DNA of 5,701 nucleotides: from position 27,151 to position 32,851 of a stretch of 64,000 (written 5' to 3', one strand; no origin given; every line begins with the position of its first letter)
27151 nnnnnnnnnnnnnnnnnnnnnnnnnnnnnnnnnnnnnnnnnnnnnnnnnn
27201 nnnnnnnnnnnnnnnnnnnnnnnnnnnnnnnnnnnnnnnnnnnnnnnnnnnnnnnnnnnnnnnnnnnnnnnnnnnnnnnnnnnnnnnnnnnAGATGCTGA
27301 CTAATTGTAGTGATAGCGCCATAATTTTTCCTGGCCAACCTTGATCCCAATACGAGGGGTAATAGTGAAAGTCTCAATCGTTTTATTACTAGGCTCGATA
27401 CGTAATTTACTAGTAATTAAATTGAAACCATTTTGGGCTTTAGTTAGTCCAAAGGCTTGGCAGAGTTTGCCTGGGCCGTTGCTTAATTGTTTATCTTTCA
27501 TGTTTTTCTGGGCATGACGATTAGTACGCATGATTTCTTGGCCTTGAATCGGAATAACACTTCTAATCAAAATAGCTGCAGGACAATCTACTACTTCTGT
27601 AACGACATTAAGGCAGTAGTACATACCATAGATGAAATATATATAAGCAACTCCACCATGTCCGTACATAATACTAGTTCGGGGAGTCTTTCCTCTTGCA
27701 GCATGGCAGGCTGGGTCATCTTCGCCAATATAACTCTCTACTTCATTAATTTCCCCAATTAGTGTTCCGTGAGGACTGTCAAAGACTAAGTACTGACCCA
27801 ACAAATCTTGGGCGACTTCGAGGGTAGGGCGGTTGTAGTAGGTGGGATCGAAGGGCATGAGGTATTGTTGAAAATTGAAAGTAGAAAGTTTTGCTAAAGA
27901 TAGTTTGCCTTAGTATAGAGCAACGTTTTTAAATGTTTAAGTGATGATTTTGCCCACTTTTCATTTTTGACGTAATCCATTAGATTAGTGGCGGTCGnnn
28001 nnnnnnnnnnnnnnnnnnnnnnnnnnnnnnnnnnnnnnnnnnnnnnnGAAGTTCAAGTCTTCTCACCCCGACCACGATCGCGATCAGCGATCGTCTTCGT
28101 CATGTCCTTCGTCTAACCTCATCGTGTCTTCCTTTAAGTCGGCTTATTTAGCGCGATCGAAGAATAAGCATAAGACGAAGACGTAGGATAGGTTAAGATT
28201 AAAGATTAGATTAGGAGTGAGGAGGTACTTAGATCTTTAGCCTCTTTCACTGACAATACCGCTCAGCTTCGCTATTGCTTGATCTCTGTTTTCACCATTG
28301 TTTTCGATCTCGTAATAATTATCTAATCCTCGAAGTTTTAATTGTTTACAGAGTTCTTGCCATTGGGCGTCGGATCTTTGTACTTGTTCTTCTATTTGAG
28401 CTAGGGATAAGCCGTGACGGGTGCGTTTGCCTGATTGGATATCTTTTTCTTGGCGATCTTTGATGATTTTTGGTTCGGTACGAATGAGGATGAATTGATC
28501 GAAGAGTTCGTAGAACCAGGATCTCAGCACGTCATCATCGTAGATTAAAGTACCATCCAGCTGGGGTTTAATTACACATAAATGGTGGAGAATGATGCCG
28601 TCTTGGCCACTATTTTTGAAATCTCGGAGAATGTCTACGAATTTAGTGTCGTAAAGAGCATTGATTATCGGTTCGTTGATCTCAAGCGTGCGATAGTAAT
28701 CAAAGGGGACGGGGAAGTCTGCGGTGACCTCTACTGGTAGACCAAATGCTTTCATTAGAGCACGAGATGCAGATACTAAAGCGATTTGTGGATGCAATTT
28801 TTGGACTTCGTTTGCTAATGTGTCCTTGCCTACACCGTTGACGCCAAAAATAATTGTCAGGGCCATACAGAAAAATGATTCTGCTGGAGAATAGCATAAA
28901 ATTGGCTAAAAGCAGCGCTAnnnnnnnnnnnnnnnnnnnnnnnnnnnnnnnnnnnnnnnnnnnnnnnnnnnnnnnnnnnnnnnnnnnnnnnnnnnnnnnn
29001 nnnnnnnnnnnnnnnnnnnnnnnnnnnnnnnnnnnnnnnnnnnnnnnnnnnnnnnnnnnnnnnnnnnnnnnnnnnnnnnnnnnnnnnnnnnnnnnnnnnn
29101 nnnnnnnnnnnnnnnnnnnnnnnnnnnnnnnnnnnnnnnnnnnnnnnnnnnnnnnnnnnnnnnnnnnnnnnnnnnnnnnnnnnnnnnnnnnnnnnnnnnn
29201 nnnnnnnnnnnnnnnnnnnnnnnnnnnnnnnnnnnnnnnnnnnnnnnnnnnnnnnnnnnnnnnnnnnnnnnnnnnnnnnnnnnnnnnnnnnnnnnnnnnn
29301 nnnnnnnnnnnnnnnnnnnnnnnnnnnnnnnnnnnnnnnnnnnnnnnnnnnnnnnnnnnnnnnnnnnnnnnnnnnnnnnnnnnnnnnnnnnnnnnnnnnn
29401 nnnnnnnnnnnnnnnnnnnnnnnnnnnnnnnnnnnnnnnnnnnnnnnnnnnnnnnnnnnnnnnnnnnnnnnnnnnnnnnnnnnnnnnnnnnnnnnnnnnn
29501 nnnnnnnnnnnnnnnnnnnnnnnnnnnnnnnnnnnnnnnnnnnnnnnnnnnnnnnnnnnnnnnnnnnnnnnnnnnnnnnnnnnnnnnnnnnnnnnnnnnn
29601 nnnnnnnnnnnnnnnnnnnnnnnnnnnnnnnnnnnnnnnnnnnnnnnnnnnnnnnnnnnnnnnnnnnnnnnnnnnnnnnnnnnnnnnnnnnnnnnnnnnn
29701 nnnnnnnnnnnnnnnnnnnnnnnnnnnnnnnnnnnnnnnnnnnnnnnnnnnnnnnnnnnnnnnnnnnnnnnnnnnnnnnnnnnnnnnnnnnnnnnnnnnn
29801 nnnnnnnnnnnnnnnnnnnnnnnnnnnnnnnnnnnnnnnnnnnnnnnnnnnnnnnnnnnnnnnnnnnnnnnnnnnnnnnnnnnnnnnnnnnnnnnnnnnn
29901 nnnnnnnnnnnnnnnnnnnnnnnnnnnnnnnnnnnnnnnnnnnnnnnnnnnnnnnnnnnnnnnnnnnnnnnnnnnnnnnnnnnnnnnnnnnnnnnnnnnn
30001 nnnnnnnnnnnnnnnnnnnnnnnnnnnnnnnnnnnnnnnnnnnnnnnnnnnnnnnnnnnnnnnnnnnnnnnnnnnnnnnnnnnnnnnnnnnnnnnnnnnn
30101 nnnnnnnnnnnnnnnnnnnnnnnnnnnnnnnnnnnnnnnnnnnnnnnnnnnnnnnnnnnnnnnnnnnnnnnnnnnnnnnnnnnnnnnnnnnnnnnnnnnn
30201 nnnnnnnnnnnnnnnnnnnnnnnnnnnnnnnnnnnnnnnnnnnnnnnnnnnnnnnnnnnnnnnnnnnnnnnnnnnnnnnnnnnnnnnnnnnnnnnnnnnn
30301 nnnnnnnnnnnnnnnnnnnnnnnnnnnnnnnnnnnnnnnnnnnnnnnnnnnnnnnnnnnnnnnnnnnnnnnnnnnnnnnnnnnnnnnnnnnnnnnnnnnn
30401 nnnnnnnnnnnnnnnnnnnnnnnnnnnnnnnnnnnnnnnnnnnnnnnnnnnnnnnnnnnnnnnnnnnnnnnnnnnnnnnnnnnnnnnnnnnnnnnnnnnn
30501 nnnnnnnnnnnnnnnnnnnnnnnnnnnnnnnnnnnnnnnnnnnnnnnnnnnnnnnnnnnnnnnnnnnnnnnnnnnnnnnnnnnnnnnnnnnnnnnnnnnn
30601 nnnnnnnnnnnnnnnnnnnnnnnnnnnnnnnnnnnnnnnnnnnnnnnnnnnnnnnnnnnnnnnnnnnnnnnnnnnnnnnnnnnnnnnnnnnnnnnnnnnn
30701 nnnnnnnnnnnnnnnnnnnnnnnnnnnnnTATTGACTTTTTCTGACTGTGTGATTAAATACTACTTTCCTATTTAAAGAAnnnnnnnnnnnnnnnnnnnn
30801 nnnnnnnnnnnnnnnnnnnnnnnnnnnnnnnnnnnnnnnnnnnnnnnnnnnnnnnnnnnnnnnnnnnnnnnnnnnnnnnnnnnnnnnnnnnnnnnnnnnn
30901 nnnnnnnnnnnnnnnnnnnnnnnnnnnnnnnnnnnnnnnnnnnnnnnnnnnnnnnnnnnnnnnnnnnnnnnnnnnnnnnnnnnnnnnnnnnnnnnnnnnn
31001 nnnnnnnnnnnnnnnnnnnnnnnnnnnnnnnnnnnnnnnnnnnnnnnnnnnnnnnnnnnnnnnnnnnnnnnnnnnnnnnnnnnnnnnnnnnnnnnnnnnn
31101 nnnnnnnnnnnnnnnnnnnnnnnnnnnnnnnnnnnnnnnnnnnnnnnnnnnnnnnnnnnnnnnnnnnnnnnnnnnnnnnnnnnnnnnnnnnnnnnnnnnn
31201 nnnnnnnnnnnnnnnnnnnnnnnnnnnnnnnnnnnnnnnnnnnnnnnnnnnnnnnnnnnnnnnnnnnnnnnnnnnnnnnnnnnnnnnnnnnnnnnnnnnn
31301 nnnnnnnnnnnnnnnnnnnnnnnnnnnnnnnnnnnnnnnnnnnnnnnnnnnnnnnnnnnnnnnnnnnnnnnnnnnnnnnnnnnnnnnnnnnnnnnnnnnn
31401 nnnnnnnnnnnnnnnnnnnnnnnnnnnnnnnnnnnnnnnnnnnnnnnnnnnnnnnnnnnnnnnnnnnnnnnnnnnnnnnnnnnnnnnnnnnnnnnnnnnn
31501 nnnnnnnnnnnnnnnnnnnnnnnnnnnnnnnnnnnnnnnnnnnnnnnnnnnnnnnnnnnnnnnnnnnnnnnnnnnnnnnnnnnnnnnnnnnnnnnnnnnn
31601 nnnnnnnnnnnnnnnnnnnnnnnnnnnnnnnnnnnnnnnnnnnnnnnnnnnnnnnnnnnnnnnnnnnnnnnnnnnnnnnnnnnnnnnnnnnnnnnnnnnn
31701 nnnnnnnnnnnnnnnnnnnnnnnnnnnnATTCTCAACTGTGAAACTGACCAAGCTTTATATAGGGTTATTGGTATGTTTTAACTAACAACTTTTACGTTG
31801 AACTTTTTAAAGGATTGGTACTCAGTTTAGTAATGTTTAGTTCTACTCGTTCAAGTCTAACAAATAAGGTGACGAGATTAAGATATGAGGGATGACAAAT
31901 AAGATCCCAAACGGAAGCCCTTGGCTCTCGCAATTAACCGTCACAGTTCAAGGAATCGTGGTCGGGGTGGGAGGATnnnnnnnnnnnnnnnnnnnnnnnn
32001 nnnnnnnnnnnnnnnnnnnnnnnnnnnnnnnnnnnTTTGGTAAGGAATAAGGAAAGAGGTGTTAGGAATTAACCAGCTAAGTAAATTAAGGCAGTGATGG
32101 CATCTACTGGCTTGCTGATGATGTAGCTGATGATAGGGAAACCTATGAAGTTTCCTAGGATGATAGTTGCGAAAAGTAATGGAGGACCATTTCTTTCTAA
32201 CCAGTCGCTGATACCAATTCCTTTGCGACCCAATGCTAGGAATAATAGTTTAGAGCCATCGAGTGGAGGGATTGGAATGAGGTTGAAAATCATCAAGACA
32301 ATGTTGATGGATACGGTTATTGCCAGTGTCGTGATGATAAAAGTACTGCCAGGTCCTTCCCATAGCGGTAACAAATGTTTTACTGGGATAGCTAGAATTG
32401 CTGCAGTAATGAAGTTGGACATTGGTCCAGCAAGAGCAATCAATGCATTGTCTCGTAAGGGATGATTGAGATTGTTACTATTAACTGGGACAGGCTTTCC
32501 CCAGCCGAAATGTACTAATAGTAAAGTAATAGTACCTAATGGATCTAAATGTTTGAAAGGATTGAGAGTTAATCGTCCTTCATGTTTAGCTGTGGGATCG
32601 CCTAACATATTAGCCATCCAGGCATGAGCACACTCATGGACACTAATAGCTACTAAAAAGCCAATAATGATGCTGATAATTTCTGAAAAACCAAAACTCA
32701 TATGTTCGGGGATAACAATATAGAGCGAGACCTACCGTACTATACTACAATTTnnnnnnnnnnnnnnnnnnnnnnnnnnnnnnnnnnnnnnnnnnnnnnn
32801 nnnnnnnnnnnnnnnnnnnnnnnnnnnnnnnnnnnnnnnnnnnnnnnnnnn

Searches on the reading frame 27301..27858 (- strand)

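Call 89: search_protein_families(library=pfam, proteins=[window:27301-27858:-], max_evalue=0.001)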
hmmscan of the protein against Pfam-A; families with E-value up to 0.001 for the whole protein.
window:27301-27858:- (185 aa): 1 family
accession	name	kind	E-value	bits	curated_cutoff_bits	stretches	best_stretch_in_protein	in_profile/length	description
PF02245.21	Pur_DNA_glyco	-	9.5e-61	204.7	27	1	7-183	2-176/181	Methylpurine-DNA glycosylase (MPG)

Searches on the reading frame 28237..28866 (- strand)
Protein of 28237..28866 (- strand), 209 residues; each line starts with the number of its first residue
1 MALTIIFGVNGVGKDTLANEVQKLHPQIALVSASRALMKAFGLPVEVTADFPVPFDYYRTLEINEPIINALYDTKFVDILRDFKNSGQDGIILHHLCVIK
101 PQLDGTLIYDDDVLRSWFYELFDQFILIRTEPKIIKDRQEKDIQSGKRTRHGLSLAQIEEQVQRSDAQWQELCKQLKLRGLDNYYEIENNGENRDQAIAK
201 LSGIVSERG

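Call 89: search_protein_families(library=pfam, proteins=[window:28237-28866:-], max_evalue=0.001)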
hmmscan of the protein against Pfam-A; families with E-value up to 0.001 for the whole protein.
window:28237-28866:- (209 aa): 1 family
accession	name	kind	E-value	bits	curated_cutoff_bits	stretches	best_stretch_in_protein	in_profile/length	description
PF13238.12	AAA_18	-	9.5e-05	23.3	29.4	1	5-150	2-119/128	AAA domain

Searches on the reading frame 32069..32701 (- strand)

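Call 89: search_protein_families(library=pfam, proteins=[window:32069-32701:-], max_evalue=0.001)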
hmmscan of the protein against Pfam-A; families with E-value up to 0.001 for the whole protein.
window:32069-32701:- (210 aa): 1 family
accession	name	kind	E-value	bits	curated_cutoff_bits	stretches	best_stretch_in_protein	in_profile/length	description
PF02163.28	Peptidase_M50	-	1e-14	54.9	27.2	2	122-158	159-195/221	Peptidase family M50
